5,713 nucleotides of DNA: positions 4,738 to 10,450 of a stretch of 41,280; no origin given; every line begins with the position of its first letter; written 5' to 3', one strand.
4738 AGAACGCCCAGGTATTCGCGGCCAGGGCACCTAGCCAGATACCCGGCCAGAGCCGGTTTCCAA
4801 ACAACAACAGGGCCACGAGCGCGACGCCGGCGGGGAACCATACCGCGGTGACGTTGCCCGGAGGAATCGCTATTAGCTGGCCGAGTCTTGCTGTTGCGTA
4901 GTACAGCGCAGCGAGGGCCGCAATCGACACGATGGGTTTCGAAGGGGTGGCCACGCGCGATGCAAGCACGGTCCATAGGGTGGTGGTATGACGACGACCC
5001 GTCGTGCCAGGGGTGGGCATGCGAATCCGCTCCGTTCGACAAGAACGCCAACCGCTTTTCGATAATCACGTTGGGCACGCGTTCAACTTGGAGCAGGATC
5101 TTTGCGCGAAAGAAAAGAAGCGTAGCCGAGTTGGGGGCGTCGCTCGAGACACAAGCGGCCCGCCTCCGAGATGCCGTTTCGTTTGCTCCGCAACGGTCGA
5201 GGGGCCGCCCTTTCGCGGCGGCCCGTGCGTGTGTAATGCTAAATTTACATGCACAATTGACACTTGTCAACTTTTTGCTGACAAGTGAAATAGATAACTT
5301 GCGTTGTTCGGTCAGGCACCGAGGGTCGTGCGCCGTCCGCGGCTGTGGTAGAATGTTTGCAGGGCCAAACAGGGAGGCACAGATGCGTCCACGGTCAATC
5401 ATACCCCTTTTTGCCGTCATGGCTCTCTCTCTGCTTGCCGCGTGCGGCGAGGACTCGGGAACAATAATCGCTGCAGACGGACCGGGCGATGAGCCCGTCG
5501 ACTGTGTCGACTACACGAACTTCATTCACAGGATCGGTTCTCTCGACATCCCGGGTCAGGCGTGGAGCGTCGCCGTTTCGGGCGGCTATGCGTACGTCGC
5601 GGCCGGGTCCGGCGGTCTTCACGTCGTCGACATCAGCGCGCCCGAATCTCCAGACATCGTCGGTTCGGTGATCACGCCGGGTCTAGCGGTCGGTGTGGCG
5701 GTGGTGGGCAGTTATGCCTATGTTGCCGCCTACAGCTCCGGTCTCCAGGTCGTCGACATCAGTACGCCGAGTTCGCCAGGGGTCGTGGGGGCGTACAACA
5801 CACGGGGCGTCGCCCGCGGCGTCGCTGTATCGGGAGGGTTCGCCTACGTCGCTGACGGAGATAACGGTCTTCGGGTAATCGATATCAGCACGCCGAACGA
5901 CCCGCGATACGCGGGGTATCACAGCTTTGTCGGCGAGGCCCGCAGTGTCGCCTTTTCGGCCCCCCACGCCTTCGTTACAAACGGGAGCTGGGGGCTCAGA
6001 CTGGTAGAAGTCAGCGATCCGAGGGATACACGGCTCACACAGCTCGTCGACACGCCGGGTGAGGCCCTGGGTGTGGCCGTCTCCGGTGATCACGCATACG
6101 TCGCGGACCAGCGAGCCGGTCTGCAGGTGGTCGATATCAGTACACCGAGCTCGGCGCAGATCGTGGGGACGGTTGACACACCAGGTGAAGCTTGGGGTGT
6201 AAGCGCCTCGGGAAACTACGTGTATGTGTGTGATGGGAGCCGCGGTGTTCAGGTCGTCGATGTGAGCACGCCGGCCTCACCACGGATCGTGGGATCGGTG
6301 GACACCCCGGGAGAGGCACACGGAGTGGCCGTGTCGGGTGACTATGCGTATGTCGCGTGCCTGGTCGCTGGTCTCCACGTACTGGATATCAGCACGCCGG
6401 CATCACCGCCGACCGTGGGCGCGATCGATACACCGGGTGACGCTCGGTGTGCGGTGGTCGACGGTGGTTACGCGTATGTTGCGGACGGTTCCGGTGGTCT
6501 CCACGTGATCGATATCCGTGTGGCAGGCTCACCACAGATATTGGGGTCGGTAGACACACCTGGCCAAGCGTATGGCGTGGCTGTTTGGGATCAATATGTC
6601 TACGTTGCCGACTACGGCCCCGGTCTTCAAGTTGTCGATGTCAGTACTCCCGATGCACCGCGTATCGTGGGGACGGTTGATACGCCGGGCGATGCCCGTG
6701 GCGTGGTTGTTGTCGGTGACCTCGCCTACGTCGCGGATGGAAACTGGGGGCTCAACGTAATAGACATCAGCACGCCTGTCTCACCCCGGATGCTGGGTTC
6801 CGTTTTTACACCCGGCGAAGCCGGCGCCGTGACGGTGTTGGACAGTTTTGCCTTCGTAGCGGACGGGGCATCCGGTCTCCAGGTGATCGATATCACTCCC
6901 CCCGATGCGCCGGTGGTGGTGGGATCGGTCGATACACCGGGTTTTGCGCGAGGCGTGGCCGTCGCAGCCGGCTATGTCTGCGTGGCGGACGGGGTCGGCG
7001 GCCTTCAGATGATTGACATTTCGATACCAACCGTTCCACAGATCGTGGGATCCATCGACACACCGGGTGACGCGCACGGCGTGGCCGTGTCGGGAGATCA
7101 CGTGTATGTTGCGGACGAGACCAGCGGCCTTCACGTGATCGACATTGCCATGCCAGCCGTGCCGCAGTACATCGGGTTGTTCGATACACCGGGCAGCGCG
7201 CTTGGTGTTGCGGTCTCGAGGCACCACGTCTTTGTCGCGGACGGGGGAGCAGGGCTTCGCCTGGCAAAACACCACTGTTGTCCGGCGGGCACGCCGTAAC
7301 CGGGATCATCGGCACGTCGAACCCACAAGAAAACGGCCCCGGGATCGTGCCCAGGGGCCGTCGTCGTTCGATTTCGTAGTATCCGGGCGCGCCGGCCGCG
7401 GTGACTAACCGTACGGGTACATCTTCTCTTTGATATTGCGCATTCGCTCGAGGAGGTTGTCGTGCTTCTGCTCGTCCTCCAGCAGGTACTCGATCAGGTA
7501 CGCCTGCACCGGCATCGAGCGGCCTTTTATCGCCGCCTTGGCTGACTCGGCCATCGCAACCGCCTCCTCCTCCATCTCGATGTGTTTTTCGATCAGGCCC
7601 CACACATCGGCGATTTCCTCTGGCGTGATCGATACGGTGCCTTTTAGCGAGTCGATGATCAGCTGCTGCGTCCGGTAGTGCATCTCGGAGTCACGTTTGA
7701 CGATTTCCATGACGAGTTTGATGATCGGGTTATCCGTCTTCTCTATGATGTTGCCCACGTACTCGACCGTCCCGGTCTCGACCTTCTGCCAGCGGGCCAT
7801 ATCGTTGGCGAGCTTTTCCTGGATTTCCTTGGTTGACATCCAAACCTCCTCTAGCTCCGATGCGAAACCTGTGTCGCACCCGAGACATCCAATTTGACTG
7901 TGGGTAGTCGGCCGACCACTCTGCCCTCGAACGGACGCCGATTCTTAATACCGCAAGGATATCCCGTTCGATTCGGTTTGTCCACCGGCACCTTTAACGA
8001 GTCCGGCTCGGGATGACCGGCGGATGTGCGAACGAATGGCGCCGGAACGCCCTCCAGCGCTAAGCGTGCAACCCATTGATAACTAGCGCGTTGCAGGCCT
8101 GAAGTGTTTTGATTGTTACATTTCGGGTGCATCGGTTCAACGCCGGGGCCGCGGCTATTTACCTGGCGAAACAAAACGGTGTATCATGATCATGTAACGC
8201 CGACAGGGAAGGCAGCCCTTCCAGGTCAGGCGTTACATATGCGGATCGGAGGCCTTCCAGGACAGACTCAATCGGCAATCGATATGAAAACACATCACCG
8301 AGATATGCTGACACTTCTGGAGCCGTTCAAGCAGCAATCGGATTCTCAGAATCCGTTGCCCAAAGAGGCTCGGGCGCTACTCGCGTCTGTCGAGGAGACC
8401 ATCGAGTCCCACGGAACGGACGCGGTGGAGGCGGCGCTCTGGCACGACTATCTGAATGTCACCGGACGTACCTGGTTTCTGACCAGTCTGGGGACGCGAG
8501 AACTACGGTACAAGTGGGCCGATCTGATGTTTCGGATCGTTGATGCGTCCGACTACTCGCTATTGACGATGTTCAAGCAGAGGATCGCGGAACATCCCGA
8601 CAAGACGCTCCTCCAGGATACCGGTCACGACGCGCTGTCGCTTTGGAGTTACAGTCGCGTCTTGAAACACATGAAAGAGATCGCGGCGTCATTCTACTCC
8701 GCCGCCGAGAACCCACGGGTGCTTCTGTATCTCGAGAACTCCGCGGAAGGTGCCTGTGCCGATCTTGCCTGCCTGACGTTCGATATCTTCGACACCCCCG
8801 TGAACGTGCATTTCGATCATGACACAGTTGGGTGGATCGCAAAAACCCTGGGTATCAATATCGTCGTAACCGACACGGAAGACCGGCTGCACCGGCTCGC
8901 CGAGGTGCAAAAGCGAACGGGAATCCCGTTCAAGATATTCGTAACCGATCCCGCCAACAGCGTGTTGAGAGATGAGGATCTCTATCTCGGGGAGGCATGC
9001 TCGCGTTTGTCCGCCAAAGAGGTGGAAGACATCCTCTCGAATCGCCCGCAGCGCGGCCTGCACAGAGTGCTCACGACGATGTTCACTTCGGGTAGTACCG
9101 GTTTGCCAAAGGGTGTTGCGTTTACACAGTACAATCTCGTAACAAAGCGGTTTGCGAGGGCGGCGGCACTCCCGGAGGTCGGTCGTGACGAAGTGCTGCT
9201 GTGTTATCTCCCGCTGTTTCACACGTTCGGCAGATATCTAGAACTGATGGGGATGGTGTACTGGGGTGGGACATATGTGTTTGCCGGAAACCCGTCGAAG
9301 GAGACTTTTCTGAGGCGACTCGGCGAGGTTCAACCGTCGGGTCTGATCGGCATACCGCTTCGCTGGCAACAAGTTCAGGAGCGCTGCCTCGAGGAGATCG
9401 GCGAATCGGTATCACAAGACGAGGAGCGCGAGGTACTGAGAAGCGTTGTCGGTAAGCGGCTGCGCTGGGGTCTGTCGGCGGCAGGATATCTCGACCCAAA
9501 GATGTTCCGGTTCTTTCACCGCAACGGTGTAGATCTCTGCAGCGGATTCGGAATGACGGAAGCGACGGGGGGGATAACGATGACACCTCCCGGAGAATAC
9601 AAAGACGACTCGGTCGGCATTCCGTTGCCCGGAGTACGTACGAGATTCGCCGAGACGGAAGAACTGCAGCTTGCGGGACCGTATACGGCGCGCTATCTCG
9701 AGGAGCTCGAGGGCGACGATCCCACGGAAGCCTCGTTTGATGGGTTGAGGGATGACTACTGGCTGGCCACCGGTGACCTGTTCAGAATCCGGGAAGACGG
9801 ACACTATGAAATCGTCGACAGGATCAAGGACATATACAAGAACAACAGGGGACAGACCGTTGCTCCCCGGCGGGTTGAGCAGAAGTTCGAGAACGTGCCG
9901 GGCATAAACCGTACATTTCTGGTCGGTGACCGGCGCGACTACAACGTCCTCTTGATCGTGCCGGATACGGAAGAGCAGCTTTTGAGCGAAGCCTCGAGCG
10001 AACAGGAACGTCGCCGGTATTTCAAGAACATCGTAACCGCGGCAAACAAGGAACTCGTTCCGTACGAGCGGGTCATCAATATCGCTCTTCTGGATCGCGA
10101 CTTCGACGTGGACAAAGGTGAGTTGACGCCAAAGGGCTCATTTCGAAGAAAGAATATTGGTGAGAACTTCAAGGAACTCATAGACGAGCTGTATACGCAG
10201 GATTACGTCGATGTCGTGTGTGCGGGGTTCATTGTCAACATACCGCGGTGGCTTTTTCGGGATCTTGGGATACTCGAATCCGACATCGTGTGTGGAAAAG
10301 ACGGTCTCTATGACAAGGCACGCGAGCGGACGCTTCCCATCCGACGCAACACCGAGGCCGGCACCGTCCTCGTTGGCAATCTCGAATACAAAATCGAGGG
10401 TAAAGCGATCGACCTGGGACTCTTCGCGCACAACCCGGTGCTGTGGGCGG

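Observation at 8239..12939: Megaprotein joining an AMP-forming acyl-CoA synthetase, about 800 aa of dark sequence and a C-terminal GNAT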

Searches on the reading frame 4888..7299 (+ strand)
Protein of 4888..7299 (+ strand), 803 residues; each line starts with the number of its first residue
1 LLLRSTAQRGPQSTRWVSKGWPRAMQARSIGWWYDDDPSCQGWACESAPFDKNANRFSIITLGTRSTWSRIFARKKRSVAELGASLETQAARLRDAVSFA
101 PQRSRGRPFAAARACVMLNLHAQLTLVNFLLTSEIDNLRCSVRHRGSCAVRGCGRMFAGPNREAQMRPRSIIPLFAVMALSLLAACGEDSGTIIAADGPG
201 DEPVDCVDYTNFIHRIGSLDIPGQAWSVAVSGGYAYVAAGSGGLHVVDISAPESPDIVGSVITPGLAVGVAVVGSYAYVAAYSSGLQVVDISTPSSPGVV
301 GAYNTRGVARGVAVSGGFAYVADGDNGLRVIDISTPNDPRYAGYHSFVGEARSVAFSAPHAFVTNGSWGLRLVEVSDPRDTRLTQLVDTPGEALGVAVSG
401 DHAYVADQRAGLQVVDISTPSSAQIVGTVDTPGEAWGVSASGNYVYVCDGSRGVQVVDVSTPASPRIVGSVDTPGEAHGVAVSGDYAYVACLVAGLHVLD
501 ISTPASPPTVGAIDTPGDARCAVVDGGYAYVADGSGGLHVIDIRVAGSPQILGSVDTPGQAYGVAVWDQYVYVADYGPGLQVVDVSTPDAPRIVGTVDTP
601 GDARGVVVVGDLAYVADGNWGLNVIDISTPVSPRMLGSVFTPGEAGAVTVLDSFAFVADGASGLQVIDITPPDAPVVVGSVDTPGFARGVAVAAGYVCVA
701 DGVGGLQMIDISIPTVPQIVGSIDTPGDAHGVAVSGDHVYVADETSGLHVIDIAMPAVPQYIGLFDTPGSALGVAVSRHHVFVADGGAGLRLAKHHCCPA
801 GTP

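Call 10: search_protein_families(library=pfam, proteins=[window:4888-7299:+], max_evalue=0.001)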
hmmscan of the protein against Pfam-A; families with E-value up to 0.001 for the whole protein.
window:4888-7299:+ (803 aa): 5 families
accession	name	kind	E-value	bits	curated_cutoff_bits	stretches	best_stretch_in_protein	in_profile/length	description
PF08309.17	LVIVD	-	5.8e-139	451.7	20.2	12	222-263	1-42/42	LVIVD repeat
PF16819.11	DUF5074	-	5.4e-10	39.3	27.2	0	396-479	104-186/353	Domain of unknown function (DUF5074)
PF09826.15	Beta_propel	-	4e-07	29.7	22.4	0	452-489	90-127/495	Beta propeller domain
PF02239.22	Cytochrom_D1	-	2e-06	27.1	25.5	0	523-610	44-131/368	Cytochrome D1 heme domain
PF04509.17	CheC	-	0.00021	21.6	22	0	664-673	26-35/38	CheC-like family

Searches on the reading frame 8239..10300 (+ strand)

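Call 28: search_solved_structures(query=window:8239-10300:+, max_evalue=1e-10, show_alignments=2)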
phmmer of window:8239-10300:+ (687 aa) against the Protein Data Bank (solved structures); distinct sequences matched with E-value up to 1e-10: 35.
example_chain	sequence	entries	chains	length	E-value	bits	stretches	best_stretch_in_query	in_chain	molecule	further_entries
6oz1_A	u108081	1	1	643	2.9e-21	78.8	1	277-653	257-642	Oxidoreductase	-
6k4c_A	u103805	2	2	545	1.9e-18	69.5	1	116-555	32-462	Ancestral luciferase AncLamp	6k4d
4g37_A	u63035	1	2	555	2.3e-18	69.2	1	150-556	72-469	Luciferin 4-monooxygenase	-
6hps_A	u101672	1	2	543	1.1e-17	66.9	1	150-556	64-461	Luciferin 4-monooxygenase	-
1ba3_A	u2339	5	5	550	1.2e-17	66.9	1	150-556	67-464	LUCIFERASE | Luciferin 4-monooxygenase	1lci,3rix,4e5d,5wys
3iep_A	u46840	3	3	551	1.2e-17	66.9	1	150-556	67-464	Luciferin 4-monooxygenase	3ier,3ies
4g36_A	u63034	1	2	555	1.2e-17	66.8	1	150-556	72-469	Luciferin 4-monooxygenase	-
5dv9_A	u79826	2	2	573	1.4e-17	66.7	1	150-556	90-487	Luciferin 4-monooxygenase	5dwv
5kyv_A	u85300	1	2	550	1.8e-17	66.2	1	150-556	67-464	Luciferin 4-monooxygenase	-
5kyt_A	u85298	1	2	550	1.9e-17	66.2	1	151-556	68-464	Luciferin 4-monooxygenase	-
5msc_A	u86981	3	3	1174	3.7e-17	65.2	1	280-654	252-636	Carboxylic acid reductase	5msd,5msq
6q2m_A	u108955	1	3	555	5.3e-17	64.7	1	150-556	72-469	Luciferin 4-monooxygenase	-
2d1q_A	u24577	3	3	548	8.5e-17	64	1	276-555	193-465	Luciferin 4-monooxygenase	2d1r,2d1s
2d1t_A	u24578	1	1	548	8.5e-17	64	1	276-555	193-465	Luciferin 4-monooxygenase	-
3nyq_A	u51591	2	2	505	6.1e-16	61.2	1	280-563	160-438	Malonyl-CoA Ligase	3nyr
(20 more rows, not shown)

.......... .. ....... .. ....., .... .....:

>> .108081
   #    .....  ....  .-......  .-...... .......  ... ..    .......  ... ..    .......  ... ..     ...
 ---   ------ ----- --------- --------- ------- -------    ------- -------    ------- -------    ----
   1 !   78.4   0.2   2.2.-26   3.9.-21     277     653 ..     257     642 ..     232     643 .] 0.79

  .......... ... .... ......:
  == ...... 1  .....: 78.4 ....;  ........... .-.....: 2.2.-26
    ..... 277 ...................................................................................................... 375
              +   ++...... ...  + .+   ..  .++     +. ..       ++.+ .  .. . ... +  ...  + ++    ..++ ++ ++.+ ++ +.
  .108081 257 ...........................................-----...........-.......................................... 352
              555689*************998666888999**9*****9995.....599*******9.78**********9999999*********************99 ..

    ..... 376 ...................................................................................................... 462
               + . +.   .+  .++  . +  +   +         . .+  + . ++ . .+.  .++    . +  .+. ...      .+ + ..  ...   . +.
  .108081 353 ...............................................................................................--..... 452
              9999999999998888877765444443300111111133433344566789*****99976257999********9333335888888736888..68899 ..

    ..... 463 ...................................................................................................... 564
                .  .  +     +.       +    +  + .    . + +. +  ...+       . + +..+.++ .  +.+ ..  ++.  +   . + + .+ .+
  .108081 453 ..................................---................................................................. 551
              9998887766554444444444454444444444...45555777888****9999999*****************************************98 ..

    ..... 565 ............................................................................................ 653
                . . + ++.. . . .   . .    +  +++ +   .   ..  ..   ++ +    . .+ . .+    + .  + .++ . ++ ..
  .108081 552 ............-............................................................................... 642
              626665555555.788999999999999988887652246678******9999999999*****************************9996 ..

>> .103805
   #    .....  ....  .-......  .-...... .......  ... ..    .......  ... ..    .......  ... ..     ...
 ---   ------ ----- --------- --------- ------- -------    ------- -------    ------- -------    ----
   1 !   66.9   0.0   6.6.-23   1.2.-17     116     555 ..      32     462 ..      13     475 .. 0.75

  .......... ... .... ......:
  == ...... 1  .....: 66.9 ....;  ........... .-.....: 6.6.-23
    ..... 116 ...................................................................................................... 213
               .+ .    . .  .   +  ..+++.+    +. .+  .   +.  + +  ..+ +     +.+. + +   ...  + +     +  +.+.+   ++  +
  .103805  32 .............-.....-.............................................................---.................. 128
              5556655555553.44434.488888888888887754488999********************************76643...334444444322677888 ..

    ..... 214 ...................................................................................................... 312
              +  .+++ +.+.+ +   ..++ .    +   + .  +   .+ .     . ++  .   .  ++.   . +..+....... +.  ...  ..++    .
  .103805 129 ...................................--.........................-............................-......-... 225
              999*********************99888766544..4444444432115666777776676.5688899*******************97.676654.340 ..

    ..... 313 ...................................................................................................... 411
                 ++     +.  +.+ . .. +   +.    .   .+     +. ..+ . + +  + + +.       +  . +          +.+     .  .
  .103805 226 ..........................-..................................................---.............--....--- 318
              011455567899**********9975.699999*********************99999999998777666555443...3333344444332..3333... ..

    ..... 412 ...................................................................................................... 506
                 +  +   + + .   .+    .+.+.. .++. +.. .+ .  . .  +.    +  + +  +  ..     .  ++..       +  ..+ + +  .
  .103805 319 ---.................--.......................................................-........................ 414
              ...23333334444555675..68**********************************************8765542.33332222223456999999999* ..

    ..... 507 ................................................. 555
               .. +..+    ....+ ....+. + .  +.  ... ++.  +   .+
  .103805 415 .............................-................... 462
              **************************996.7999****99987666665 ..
